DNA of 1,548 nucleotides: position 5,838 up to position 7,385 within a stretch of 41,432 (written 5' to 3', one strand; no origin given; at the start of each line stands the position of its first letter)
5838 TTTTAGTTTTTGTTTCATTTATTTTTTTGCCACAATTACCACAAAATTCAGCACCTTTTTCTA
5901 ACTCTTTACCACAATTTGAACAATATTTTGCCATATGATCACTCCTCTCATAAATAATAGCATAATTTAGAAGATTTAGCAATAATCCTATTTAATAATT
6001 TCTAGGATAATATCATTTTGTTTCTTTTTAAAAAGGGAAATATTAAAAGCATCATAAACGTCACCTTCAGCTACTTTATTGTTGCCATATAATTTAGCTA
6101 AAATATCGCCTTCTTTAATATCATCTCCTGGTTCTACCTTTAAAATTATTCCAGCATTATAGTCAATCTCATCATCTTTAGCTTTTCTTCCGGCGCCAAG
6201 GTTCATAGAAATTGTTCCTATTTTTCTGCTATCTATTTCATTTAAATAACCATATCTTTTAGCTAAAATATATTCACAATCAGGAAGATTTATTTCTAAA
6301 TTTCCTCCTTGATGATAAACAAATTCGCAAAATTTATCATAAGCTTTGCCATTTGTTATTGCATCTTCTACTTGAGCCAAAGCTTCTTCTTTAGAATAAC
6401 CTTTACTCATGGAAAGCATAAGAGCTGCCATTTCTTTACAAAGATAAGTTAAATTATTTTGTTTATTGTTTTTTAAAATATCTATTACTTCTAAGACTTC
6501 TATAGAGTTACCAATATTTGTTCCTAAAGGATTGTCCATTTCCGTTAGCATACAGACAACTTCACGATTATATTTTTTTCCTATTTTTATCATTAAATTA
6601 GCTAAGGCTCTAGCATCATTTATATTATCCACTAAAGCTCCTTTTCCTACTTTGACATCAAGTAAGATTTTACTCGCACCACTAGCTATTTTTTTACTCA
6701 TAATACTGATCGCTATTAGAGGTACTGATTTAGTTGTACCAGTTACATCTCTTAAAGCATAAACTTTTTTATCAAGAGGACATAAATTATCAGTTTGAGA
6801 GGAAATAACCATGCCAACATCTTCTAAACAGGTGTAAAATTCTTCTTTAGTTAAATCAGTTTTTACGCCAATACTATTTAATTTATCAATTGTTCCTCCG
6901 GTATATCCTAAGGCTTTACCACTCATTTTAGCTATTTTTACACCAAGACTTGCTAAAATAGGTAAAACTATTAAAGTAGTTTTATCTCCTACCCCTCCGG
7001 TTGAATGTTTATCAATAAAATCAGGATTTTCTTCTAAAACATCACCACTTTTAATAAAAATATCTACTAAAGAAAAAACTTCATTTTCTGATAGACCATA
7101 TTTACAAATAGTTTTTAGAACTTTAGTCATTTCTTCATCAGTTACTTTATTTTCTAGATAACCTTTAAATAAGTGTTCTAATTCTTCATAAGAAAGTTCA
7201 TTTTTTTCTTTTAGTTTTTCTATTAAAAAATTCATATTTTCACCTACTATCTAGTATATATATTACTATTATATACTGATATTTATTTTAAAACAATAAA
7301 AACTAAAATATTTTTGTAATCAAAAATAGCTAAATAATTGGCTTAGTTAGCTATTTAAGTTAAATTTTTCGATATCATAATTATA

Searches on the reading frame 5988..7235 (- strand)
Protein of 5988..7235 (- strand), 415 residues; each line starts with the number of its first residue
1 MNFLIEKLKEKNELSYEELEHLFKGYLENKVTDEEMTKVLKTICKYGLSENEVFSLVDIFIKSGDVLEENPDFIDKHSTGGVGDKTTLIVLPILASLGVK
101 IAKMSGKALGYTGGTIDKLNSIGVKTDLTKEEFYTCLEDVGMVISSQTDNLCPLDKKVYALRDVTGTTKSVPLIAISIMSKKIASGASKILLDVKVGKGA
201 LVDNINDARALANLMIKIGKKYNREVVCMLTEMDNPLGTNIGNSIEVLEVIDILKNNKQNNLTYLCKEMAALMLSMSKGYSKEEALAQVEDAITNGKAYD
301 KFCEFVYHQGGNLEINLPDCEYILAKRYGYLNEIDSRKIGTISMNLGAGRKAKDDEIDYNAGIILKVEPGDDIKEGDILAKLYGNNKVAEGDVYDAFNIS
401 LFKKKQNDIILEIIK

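Call 41: search_protein_families(library=pfam, proteins=[window:5988-7235:-], max_evalue=0.00001)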
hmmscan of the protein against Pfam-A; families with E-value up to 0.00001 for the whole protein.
window:5988-7235:- (415 aa): 3 families
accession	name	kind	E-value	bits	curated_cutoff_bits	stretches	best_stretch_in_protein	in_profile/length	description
PF00591.27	Glycos_transf_3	-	5.8e-38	131.4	27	1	71-299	2-253/253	Glycosyl transferase family, a/b domain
PF07831.19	PYNP_C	-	1.1e-19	70.3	27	1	330-393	1-64/75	Pyrimidine nucleoside phosphorylase C-terminal domain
PF02885.22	Glycos_trans_3N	-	6.9e-08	32.6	26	1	4-64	3-63/63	Glycosyl transferase family, helical bundle domain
